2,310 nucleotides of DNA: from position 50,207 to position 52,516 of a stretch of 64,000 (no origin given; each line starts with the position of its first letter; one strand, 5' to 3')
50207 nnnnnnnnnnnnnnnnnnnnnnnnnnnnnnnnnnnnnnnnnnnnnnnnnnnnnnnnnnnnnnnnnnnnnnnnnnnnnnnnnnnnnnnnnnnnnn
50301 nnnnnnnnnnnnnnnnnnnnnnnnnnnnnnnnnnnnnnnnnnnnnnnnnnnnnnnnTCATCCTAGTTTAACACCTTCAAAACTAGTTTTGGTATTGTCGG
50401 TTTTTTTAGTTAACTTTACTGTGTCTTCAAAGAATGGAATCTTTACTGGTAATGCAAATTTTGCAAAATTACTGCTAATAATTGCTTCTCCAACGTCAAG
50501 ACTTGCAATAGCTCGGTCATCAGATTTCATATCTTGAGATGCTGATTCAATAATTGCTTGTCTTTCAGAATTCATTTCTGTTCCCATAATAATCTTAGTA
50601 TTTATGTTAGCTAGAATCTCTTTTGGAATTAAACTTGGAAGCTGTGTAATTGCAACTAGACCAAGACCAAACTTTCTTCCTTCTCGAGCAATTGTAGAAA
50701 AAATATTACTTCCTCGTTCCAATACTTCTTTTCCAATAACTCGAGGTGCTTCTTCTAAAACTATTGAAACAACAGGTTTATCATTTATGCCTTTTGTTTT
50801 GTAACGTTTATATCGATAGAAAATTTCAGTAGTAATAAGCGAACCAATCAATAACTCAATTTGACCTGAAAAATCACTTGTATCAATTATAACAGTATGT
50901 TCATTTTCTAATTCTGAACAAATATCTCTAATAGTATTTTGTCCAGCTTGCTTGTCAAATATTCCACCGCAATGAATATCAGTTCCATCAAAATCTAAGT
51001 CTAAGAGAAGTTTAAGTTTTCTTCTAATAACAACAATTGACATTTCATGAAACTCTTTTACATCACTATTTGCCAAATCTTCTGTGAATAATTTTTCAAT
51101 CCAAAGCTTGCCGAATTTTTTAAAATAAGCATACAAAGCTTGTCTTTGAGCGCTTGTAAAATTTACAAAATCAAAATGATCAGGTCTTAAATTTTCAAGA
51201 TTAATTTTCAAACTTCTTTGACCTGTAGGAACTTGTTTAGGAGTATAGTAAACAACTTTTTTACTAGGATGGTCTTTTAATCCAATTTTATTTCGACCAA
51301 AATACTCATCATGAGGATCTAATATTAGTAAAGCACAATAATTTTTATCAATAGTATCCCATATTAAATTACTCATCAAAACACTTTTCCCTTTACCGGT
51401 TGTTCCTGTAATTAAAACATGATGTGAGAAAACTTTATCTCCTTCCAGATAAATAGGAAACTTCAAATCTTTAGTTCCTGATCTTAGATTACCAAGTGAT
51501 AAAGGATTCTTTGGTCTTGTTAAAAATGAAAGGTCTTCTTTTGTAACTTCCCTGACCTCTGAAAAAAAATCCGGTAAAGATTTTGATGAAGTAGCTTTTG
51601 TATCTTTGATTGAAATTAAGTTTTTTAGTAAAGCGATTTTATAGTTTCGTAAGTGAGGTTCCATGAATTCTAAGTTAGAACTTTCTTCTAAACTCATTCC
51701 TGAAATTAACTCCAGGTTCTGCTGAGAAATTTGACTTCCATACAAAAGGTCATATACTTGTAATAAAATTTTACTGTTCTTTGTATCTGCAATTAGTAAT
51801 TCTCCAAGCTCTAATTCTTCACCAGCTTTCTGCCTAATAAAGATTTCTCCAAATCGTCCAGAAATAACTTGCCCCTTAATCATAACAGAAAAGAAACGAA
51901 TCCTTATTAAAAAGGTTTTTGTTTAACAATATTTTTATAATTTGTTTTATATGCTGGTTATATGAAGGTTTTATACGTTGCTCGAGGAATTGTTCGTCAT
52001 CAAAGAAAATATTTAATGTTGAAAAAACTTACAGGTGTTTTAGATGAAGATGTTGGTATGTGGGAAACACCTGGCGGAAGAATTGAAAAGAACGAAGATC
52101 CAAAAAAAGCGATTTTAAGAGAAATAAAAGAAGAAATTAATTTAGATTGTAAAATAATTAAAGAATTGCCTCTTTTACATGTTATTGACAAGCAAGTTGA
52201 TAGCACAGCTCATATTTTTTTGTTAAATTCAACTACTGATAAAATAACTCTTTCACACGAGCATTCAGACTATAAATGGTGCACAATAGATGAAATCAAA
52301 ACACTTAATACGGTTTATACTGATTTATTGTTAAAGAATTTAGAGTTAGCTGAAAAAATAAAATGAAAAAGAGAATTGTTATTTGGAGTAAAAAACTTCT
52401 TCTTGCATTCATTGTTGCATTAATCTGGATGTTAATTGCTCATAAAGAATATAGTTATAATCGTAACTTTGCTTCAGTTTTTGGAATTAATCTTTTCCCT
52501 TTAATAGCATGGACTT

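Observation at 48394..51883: herA / alpha-beta-hydrolase / mre11 operon lacking rad50 and nurA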

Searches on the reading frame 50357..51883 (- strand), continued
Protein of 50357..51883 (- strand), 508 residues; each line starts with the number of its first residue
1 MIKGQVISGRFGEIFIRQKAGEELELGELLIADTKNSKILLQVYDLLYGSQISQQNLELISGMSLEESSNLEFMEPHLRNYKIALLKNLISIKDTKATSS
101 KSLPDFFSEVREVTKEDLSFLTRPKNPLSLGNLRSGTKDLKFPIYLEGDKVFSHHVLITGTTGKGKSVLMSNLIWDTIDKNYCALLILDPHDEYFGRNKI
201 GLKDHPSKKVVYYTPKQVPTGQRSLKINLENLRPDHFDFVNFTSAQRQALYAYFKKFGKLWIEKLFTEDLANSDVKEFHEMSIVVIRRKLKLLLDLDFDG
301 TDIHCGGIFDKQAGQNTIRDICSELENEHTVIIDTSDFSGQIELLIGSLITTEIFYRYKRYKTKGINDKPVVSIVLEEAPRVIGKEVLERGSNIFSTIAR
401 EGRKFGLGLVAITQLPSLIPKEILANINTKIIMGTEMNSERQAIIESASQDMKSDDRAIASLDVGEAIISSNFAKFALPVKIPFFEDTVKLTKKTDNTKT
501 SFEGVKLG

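Call 59: fold_search(model_id=the predicted structure, library=pdb)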
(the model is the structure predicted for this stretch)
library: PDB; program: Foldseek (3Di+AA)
matches with E <= 10: 1235; with E <= 0.001: 372
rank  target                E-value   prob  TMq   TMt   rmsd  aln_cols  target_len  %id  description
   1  4d2i_B                4.2e-28  1.00  0.68  0.75   5.2       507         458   21  Crystal structure of the HerA hexameric DNA translocase from Sulfolobus solfataricus bound to AMP-PNP (released 2014-12-03)
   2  8wiv_D                5.3e-27  1.00  0.63  0.54  10.3       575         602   17  Cryo-EM structure of a bacterial protein (released 2024-09-11)
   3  4d2i_A                1.1e-26  1.00  0.66  0.71   7.4       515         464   20  Crystal structure of the HerA hexameric DNA translocase from Sulfolobus solfataricus bound to AMP-PNP (released 2014-12-03)
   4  8wod_O                1.4e-26  1.00  0.63  0.58   9.0       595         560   16  Cryo-EM structure of SIR2/HerA complex (released 2024-09-11)
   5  8wod_D                6.8e-26  1.00  0.63  0.65   7.3       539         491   17  Cryo-EM structure of SIR2/HerA complex (released 2024-09-11)
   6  8wld_D                1.0e-25  1.00  0.63  0.50  12.0       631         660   16  Cryo-EM structure of SIR2/HerA antiphage complex (released 2024-09-11)
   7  9x1m_A                1.1e-25  1.00  0.64  0.57   7.2       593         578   17  The cryo-EM structure of HerA-NurA complex with AMPPNP and dsDNA from Thermococcus kodakarensis (released 2026-02-04)
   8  8wld_L                1.4e-25  1.00  0.64  0.50  10.7       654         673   15  Cryo-EM structure of SIR2/HerA antiphage complex (released 2024-09-11)
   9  8wof_D                1.5e-25  1.00  0.64  0.60   9.2       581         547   17  Cryo-EM structure of SIR2/HerA complex (released 2024-09-11)
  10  8woc_D                2.0e-25  1.00  0.63  0.59   9.2       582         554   17  Cryo-EM structure of SIR2/HerA complex (released 2024-09-11)
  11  8wld_M                2.7e-25  1.00  0.63  0.49  10.7       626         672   15  Cryo-EM structure of SIR2/HerA antiphage complex (released 2024-09-11)
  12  8wj3_D                5.1e-25  1.00  0.66  0.67   6.9       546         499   17  Cryo-EM structure of a bacterial protein (released 2024-09-11)
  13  8wld_A                6.4e-25  1.00  0.63  0.66   7.0       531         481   18  Cryo-EM structure of SIR2/HerA antiphage complex (released 2024-09-11)
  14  8wiv_O                2.0e-24  1.00  0.64  0.51  10.6       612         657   18  Cryo-EM structure of a bacterial protein (released 2024-09-11)
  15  9x1l_A                3.6e-24  1.00  0.56  0.50   9.1       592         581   18  The cryo-EM structure of HerA-NurA complex with AMPPNP from Thermococcus kodakarensis (released 2026-02-04)
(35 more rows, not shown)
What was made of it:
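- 50357..51883 (-): HerA-clade hexameric-translocase-type ATPase (508 aa). It has an N-terminal beta-barrel (HAS-barrel-like, residues ~1-112) and a RecA-like core with Walker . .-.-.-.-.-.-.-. (161-167), acidic Walker B E377/E378 and the R400-E-G-R-K-F motif. It is the first gene of the conserved pair. Foldseek gives 4D2I at E 4e-28, TM 0.75, over 507 columns, and all top 50 matches are HerA-clade (call 59).
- On HerA (HerA/FtsK-superfamily ring translocase, HerA clade): Foldseek gives 4D2I at E 4e-28 over 507 aligned columns, TM 0.75, and all top 50 are HerA-clade (call 59).
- Closest known: HerA-effector anti-phage systems. Same: They follow the same principle of a HerA-clade ring ATPase encoded next to a single effector enzyme, and they are structurally similar (call 59).
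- HerA-clade ATPases pair with varied effectors in defence systems, and those structures are among the top fold matches (call 59). The best fold match is repair HerA from Sulfolobus (call 59).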

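Call 60: find_encoding_contigs(protein=P0002, flank=6000, max_places=2)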
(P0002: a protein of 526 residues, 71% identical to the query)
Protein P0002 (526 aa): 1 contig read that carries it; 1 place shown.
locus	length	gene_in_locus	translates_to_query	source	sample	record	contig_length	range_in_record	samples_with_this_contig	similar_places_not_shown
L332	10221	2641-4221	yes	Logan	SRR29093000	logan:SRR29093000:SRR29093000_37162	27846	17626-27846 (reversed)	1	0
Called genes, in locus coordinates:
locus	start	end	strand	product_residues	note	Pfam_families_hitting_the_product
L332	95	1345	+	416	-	PF13570:Beta-prop_ACSF4, PF14783:BBS2_Mid (faint), PF15907:Itfg2 (faint), PF25292:Beta-prop_CGLA (weak), PF13360:PQQ_2, PF13570:Beta-prop_ACSF4, PF25292:Beta-prop_CGLA, PF13517:FG-GAP_3 (weak), +4 more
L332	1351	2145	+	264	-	PF06745:ATPase, PF23442:DUF7125 (weak)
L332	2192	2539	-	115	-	-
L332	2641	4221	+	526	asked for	PF01935:DUF87, PF12846:AAA_10 (faint)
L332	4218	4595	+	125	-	PF03819:MazG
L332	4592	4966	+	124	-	PF03819:MazG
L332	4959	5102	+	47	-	-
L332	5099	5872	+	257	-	PF01738:DLH (faint), PF02129:Peptidase_S15, PF12146:Hydrolase_4, PF20408:Abhydrolase_11 (weak), PF00561:Abhydrolase_1, PF02089:Palm_thioest (faint), PF00326:Peptidase_S9 (weak), PF10142:PhoPQ_related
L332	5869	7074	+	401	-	PF00149:Metallophos, PF12850:Metallophos_2 (faint)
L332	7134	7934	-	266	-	-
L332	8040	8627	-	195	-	PF02676:TYW3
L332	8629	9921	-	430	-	PF01336:tRNA_anti-codon, PF00152:tRNA-synt_2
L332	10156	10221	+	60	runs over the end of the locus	-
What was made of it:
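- A second alpha/beta-hydrolase occupies the same position directly upstream of mre11 in the closest relative, L332 (call 60).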

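Call 61: find_encoding_contigs(protein=P0008, flank=6000, max_places=2)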
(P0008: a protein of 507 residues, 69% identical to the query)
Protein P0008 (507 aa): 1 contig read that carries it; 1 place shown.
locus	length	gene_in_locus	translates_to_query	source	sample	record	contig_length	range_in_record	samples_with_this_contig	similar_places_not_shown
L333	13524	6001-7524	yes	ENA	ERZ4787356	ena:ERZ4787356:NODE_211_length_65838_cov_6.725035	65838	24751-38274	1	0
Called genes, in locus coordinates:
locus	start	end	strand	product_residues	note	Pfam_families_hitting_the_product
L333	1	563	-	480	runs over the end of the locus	-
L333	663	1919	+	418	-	PF14783:BBS2_Mid (faint), PF25292:Beta-prop_CGLA, PF13570:Beta-prop_ACSF4, PF13517:FG-GAP_3 (weak), PF13360:PQQ_2 (weak), PF25292:Beta-prop_CGLA, PF13360:PQQ_2 (weak), PF25292:Beta-prop_CGLA, +5 more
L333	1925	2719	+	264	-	PF06745:ATPase, PF23442:DUF7125 (weak)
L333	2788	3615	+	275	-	PF02086:MethyltransfD12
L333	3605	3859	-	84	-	-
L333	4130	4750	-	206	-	-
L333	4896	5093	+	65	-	-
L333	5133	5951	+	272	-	PF01555:N6_N4_Mtase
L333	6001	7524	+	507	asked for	PF01935:DUF87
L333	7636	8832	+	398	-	PF13173:AAA_14, PF13635:DUF4143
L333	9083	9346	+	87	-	-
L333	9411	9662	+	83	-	PF02452:PemK_toxin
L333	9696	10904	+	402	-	PF00149:Metallophos, PF12850:Metallophos_2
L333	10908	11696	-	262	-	-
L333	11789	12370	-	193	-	PF02676:TYW3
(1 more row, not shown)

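Call 76: search_protein_families(library=padloc, proteins=[window:50357-51883:-], max_evalue=0.001)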
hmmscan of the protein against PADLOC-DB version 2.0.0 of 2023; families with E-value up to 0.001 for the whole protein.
window:50357-51883:- (508 aa): 17 families
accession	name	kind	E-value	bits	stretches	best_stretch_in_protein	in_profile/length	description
PDLC04105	HerA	-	2.5e-33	113.5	2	323-488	372-539/576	-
PDLC04103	HerA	-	7.5e-24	82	2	318-482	389-556/579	-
PDLC04140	mad8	-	2.8e-21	74.3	1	129-483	5-298/314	mads_8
PDLC04102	HerA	-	9.7e-19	65.1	1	326-481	463-618/654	-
PDLC04098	HerA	-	2.3e-17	60.8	2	324-432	480-596/686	-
PDLC01055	HerA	-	4.2e-16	56.8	2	349-471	402-513/532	Type III coevolved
PDLC04100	HerA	-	1.2e-14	51.9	1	312-481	383-552/580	-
PDLC02188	HerA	-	1.9e-14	51.5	2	315-470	362-530/578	-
PDLC02185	HerA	-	9.4e-14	49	1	332-482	410-559/585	-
PDLC04097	HerA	-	6.1e-13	46.3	2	327-482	431-592/618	-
PDLC04106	HerA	-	2.7e-11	40.7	1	359-471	500-617/667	-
PDLC04104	HerA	-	3e-11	40.7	1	330-482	182-334/379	-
PDLC02684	DndH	-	9.7e-08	28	1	308-415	1536-1637/1715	DndH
PDLC04099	HerA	-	1.5e-07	29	1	124-194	143-210/214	-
PDLC04101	HerA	-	3.1e-07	27.5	1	121-194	139-209/400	-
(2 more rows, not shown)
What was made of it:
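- PADLOC HerA models hit the ATPase at up to 113 bits (call 76).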

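Call 83: search_solved_structures(query=A5, max_evalue=1)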
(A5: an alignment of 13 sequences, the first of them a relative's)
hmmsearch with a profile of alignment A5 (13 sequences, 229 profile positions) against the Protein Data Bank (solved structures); distinct sequences matched with E-value up to 1: 0.
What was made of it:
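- Tried and rejected: A PIN-like upstream family was tested against PDB by profile, with no hit (call 83).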

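Call 95: find_related_loci(query=A1, collection=viral_contigs, flank=5000)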
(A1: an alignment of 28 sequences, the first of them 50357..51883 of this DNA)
Query A1 (508 aa) in viral_contigs; peptide patterns used: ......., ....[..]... (x = any residue, [..] = any of these).
10 stretches matched a pattern, but none encodes a relative of the query by tblastn (E <= 1e-3).
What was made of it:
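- On HerA-containing anti-phage systems (PADLOC models): There are no viral relatives (call 95).
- No relatives occur in 2.9 million viral contigs (call 95).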

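Call 96: search_protein_families(library=ncbifam, proteins=[L004:11503-11880:+], max_evalue=0.001)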
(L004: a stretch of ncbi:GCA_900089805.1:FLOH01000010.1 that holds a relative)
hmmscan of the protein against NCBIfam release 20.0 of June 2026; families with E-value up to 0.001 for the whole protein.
L004:11503-11880:+ (125 aa): 9 families
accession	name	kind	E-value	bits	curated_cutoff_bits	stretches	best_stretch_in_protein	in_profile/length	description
NF008986.0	PRK12333.1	equivalog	3.4e-18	66.4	292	1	19-122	17-121/204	nucleoside triphosphate pyrophosphohydrolase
NF007113.1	PRK09562.1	equivalog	3.7e-18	66.1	208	1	19-122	19-123/251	nucleoside triphosphate pyrophosphohydrolase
TIGR00444.1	mazG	subfamily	4.6e-16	59.2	148.3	1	19-123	12-117/248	MazG family protein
NF052436.1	YabN_Meth_PPase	exception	7.1e-15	54.9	525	1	5-123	231-352/486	bifunctional methyltransferase/pyrophosphohydrolase YabN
NF008988.0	PRK12334.1-4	equivalog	1.2e-13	50.7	501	1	16-122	144-253/335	nucleoside triphosphate pyrophosphohydrolase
NF008989.0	PRK12334.2-1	equivalog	1.8e-13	50.2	494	1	14-122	122-238/328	nucleoside triphosphate pyrophosphohydrolase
NF008987.0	PRK12334.1-1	equivalog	7.3e-12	45.1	375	1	16-122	98-206/326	nucleoside triphosphate pyrophosphohydrolase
NF008990.0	PRK12334.2-2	equivalog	7.6e-05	22.2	884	1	21-104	162-247/436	nucleoside triphosphate pyrophosphohydrolase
NF008991.0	PRK12334.2-3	equivalog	0.0001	21.9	696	1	15-100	144-235/454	nucleoside triphosphate pyrophosphohydrolase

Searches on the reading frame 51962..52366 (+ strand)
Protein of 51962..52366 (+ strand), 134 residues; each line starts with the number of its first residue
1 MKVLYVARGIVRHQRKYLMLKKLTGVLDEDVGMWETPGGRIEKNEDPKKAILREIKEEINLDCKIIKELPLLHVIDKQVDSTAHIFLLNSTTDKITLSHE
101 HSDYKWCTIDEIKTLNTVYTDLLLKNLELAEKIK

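Call 3: search_protein_families(library=pfam, proteins=[window:51962-52366:+], max_evalue=0.01)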
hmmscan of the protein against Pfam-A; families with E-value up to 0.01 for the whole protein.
window:51962-52366:+ (134 aa): 2 families
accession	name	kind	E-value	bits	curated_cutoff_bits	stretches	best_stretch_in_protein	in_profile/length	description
PF00293.34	NUDIX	-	1e-15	58.4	21.1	1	9-114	7-122/134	NUDIX domain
PF14815.12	NUDIX_4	-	5.8e-06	26.5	35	1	32-115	25-101/113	NUDIX domain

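Call 96: search_protein_families(library=ncbifam, proteins=[window:51962-52366:+], max_evalue=0.001)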
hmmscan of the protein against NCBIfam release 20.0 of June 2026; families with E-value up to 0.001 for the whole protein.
window:51962-52366:+ (134 aa): 14 families
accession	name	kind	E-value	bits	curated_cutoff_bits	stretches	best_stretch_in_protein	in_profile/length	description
NF008044.0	PRK10776.1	equivalog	2.3e-12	46.9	148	1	1-113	1-111/130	8-oxo-dGTP diphosphatase MutT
NF007834.0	PRK10546.1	equivalog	4.9e-12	45.8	156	1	1-123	1-120/135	pyrimidine (deoxy)nucleoside triphosphate diphosphatase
NF006530.0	PRK08999.1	equivalog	2.8e-11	43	245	1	1-114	3-114/315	Nudix family hydrolase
TIGR00586.1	mutt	equivalog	5.2e-09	36.2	97.9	1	1-110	2-109/129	8-oxo-dGTP diphosphatase MutT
NF006961.0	PRK09438.1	equivalog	8.5e-08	31.8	103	1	28-67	28-66/151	dihydroneopterin triphosphate diphosphatase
NF001936.0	PRK00714.1-3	equivalog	4.4e-07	29.9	118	1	32-76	35-80/155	RNA pyrophosphohydrolase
NF001938.0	PRK00714.1-5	equivalog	1.8e-06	27.4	116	1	27-62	40-75/172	RNA pyrophosphohydrolase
NF041652.1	Nud_hyd_Dein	equivalog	2.7e-06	27.7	200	1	16-111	26-126/152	Nudix hydrolase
NF012016.0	PRK15472.1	equivalog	1.6e-05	24.6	95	1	10-116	10-126/141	nucleoside triphosphatase NudI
NF011963.0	PRK15434.1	subfamily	2.5e-05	24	146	1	31-119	42-141/159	GDP-mannose mannosyl hydrolase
NF008736.0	PRK11762.1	equivalog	0.00026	20.6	169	1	37-88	79-130/186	ADP compounds hydrolase NudE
NF001937.0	PRK00714.1-4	equivalog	0.00027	20.6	139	1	33-67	32-66/161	RNA pyrophosphohydrolase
TIGR02705.1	nudix_YtkD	equivalog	0.00028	20.5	154.4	1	35-66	48-79/156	RNA deprotection pyrophosphohydrolase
NF001935.0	PRK00714.1-2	equivalog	0.00068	19.2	259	0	33-67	32-66/183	RNA pyrophosphohydrolase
